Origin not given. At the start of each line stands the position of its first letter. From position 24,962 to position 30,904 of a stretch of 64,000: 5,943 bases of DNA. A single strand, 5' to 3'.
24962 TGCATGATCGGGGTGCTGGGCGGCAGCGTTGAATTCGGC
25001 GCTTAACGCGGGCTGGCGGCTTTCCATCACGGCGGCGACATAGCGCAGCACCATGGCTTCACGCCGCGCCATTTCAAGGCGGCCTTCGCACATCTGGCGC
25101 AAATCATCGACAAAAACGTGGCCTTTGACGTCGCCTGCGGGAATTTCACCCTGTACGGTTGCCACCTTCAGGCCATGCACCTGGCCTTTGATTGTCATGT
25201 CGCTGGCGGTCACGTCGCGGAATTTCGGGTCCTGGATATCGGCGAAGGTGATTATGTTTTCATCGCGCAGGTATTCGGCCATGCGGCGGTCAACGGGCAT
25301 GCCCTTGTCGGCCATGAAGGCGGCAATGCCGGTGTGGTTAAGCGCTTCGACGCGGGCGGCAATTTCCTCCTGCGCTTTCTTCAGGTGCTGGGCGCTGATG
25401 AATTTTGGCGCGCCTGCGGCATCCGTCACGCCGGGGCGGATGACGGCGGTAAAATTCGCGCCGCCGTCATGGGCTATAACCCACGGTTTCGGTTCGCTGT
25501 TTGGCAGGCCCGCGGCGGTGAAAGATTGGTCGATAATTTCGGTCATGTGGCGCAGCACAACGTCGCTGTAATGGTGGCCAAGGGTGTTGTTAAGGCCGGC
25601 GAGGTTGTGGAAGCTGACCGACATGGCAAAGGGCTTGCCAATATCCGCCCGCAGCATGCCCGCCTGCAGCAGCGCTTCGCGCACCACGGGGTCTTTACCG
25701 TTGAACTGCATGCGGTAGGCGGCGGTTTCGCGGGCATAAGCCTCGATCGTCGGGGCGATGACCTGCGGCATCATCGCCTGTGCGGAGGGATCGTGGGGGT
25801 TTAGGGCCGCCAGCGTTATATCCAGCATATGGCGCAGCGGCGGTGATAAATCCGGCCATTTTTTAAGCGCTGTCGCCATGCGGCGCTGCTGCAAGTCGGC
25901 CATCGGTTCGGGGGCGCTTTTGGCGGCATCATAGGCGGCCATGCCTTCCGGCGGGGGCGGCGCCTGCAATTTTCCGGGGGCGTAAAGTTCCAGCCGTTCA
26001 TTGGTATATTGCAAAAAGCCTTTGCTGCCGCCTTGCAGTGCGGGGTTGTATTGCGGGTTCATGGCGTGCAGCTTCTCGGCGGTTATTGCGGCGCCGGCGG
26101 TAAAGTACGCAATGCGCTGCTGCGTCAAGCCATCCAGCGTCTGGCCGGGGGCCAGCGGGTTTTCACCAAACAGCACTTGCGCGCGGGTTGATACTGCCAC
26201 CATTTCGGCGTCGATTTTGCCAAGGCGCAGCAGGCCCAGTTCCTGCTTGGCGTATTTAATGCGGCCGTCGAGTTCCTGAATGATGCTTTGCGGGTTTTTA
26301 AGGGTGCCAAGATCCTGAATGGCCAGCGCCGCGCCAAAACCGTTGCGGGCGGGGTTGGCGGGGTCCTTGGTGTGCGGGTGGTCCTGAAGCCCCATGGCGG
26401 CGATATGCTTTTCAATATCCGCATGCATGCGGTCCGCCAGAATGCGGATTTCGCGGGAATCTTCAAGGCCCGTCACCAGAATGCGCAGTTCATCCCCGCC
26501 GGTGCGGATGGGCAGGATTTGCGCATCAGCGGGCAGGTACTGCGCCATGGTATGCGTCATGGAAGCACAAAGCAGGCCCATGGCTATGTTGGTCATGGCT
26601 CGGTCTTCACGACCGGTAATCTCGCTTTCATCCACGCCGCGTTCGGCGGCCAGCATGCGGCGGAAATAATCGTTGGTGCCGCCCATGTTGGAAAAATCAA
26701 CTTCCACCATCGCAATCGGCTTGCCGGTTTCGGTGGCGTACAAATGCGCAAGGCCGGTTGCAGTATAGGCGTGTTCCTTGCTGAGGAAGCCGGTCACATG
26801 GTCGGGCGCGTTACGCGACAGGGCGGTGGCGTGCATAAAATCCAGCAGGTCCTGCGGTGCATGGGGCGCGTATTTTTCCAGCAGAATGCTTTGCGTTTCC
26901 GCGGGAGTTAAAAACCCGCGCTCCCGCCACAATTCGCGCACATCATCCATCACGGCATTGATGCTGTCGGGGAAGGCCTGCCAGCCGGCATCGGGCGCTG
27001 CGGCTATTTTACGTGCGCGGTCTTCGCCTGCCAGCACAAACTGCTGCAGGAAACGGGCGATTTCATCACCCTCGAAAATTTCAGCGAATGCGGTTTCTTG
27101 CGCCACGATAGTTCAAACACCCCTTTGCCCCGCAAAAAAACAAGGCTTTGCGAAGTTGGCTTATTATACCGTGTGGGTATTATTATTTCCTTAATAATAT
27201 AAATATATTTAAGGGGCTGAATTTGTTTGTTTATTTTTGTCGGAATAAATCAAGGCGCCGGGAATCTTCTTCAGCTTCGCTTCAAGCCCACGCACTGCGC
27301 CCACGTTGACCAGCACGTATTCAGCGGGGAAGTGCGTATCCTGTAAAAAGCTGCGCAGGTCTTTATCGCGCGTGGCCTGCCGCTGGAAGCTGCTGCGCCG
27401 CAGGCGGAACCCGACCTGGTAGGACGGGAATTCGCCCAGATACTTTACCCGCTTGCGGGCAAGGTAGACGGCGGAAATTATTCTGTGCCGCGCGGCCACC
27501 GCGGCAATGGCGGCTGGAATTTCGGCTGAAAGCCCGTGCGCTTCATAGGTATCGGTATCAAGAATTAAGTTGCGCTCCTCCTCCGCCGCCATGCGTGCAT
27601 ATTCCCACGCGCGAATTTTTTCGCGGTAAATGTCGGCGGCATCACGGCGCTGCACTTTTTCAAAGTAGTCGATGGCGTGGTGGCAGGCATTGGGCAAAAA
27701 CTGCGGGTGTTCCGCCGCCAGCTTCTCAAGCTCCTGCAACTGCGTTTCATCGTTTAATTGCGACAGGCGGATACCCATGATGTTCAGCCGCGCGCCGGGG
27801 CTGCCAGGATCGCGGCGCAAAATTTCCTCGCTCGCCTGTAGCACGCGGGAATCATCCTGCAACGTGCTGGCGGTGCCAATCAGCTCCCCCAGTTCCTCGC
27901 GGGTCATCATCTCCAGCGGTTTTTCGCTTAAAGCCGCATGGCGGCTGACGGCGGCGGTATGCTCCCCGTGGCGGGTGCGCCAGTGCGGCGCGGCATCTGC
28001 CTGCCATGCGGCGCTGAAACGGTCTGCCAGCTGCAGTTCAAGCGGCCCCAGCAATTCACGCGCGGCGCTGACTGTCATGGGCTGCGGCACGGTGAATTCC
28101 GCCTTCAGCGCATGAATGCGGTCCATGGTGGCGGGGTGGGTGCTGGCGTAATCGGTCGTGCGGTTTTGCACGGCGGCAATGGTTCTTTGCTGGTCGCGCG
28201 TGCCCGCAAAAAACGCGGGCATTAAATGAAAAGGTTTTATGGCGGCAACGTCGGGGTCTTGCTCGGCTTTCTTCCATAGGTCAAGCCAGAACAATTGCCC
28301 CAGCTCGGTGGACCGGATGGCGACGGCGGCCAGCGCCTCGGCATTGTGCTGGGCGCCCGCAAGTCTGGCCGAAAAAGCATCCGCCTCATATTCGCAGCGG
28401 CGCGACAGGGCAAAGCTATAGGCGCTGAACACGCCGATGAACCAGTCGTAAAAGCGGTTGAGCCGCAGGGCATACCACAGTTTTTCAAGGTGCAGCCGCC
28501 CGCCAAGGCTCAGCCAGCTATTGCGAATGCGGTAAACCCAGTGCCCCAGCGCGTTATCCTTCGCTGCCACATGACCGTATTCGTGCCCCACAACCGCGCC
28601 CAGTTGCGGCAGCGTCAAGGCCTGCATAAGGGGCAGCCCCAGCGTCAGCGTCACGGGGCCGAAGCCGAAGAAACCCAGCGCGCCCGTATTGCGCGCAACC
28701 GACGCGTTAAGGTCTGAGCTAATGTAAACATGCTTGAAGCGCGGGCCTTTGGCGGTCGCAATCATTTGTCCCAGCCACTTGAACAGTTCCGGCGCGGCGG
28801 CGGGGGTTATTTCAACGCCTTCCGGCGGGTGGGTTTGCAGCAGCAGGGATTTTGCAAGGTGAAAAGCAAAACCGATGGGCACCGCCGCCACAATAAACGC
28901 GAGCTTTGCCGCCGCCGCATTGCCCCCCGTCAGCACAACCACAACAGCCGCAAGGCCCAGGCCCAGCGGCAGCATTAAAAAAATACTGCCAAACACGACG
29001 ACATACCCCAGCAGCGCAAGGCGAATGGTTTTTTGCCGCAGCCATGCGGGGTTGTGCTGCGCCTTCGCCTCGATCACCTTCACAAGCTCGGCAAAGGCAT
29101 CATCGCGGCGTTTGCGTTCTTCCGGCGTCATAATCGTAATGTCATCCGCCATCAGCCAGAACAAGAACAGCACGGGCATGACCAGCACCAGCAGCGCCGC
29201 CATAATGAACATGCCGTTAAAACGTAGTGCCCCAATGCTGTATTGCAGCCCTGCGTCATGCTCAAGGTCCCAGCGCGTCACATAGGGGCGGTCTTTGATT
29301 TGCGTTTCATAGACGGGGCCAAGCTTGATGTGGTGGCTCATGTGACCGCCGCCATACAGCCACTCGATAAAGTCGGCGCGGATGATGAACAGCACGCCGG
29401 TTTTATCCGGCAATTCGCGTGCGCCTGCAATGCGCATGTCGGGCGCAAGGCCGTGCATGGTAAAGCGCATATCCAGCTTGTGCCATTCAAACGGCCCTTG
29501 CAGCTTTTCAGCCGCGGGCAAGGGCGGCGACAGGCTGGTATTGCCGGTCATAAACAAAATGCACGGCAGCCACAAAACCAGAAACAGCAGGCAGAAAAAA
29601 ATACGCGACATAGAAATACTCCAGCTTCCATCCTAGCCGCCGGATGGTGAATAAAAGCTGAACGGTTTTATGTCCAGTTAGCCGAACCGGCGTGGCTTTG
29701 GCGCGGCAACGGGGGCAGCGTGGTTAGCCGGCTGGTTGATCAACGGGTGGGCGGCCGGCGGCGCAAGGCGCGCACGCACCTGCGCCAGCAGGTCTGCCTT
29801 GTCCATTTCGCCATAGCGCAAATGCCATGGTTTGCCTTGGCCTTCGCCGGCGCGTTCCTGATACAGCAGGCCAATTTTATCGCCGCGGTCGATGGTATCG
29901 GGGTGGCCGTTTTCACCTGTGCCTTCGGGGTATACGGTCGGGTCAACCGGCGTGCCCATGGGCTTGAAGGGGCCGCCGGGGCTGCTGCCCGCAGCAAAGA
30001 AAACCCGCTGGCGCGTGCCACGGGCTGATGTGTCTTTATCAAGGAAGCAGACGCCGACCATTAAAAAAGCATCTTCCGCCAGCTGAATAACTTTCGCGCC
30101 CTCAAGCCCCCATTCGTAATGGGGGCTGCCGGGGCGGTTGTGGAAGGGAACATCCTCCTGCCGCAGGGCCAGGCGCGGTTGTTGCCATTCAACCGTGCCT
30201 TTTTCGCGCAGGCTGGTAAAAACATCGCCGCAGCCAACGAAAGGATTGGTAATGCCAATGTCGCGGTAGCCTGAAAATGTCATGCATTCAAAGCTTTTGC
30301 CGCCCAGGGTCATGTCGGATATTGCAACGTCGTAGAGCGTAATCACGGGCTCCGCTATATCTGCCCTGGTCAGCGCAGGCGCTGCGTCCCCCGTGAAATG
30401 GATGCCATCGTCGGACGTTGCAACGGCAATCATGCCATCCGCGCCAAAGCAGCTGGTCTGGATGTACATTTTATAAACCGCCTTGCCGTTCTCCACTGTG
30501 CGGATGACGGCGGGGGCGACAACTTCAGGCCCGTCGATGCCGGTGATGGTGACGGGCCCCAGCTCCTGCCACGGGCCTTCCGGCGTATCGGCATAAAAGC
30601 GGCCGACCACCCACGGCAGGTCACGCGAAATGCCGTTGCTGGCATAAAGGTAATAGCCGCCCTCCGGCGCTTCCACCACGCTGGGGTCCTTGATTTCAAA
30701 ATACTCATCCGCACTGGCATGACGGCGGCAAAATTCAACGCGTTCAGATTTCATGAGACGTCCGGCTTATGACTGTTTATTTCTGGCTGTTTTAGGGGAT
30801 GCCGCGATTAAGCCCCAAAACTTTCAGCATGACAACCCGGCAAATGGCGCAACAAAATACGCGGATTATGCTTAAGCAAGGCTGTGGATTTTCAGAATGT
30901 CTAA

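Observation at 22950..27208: Candidate uncharacterised operon: tandem degenerate cyclase-like protein + coupled 57-aa ORF + CorA-topology membrane protein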

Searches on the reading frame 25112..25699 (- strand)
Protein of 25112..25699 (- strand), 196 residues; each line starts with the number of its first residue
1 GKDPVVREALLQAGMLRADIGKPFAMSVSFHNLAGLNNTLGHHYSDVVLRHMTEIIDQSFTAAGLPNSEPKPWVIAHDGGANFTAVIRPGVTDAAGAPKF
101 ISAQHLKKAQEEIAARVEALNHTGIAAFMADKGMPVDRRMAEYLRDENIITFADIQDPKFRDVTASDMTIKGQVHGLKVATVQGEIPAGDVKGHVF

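Call 81: search_solved_structures(query=A5, max_evalue=1, show_alignments=2)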
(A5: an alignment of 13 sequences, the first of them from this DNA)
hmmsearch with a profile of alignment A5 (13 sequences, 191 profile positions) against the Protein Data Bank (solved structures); distinct sequences matched with E-value up to 1: 38.
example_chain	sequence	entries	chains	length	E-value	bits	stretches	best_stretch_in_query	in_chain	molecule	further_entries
4urq_U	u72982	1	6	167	8.7e-08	35.3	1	19-96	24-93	DIGUANYLATE CYCLASE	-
4urg_A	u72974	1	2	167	1.9e-07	34.2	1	19-96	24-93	DIGUANYLATE CYCLASE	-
4urs_A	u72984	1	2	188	2.7e-07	33.7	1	19-95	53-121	DIGUANYLATE CYCLASE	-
5euh_A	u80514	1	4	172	1.7e-06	31.1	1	12-124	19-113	Putative GGDEF domain membrane protein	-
3icl_A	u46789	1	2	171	2.8e-06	30.4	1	13-112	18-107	EAL/GGDEF domain protein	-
5m3c_A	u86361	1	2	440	7.2e-06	29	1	12-112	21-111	Diguanylate cyclase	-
4iob_A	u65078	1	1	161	7e-05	25.8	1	18-114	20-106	Diguanylate cyclase TpbB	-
7a7e_A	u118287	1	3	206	0.00011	25.2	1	18-114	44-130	Diguanylate cyclase TpbB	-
4zve_A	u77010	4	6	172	0.00033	23.6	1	18-121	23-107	Diguanylate cyclase DosC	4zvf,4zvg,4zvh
6hbz_A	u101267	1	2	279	0.00055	22.9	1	24-99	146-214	GGDEF domain protein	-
8c05_A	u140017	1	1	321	0.00059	22.8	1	26-119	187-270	Sensor domain-containing diguanylate cyclase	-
3pjw_A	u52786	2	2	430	0.0008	22.4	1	25-97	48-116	Cyclic dimeric GMP binding protein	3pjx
3i5b_A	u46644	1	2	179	0.0018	21.2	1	26-97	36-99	WspR response regulator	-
6eib_A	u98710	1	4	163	0.0021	21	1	16-97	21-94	Sensory box/GGDEF family protein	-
3i5c_A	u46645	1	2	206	0.0023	20.9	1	26-96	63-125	Fusion of General control protein GCN4 and WSPR response regulator protein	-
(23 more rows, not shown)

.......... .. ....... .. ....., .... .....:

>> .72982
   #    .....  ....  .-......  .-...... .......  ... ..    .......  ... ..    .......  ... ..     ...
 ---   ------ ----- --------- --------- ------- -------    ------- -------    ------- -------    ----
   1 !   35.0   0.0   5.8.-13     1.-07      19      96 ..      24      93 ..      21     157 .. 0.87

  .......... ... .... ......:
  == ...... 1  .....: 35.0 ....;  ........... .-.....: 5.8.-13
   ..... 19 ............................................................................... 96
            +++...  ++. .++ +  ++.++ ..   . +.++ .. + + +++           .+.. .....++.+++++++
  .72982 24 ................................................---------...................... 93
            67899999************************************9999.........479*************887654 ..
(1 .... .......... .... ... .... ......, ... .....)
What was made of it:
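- On GGDEF domain superfamily (PF00990): A family-derived palm profile does reach solved diguanylate cyclases at E 8.7e-8 (call 81).
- Closest known: GGDEF diguanylate cyclases. Same: Profile-level sequence homology reaches E 8.7e-8 (call 81).
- Palm profile A5 hits solved diguanylate cyclases at E 8.7e-8, aligning the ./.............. and GGDEF motifs (call 81).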

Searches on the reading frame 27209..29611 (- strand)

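Call 3: search_protein_families(library=pfam, proteins=[window:27209-29611:-], max_evalue=1)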
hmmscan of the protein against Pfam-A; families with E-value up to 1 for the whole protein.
window:27209-29611:- (800 aa): 2 families
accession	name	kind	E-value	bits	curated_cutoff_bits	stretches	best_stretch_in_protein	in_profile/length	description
PF01435.24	Peptidase_M48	-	3.9e-17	63.1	20.3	1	308-504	37-184/186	Peptidase family M48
PF20642.2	TAF1C_HB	-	0.033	14.6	24.8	1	441-553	82-186/208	TAF1C, helical bundle domain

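Call 4: search_protein_families(library=padloc, proteins=[window:27209-29611:-], max_evalue=1)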
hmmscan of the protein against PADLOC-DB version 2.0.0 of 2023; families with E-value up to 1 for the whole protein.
window:27209-29611:- (800 aa): 0 families

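Call 5: search_protein_families(library=ncbifam, proteins=[window:27209-29611:-], max_evalue=1)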
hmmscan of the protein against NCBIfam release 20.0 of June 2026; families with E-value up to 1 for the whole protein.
window:27209-29611:- (800 aa): 7 families
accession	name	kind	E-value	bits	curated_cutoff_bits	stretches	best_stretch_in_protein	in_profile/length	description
NF002363.0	PRK01345.1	equivalog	2.7e-06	26.7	422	2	221-353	17-140/318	zinc metalloprotease HtpX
NF003425.0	PRK04897.1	equivalog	2.9e-06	26.7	355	1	210-355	19-155/298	zinc metalloprotease HtpX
NF002826.0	PRK03001.1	equivalog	8.8e-06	25.1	369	1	221-353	18-141/285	zinc metalloprotease HtpX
NF002669.0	PRK02391.1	equivalog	8.1e-05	21.9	341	1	210-353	19-150/298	zinc metalloprotease HtpX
NF003965.0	PRK05457.1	equivalog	0.00014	21.3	245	1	398-431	208-241/285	protease HtpX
NF002322.0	PRK01265.1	equivalog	0.011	15.3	275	1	321-355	124-158/325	zinc metalloprotease HtpX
NF002775.0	PRK02870.1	equivalog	0.066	12.4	285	0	324-356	160-192/338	zinc metalloprotease HtpX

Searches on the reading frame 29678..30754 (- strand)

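Call 3: search_protein_families(library=pfam, proteins=[window:29678-30754:-], max_evalue=1)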
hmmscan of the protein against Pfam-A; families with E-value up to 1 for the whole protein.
window:29678-30754:- (358 aa): 1 family
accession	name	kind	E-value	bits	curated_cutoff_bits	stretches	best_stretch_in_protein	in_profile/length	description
PF04616.20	Glyco_hydro_43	-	0.014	15.2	32.2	1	31-74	76-123/288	Glycosyl hydrolases family 43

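Call 4: search_protein_families(library=padloc, proteins=[window:29678-30754:-], max_evalue=1)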
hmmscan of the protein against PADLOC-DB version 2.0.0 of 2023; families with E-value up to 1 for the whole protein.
window:29678-30754:- (358 aa): 0 families

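Call 5: search_protein_families(library=ncbifam, proteins=[window:29678-30754:-], max_evalue=1)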
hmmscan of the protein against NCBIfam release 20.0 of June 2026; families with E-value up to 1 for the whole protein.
window:29678-30754:- (358 aa): 1 family
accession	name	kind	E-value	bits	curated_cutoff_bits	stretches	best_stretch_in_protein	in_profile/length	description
NF049888.1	AlphArabdaseBT0367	equivalog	0.0018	17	800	1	3-94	105-196/486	arabinan endo-1,5-alpha-L-arabinosidase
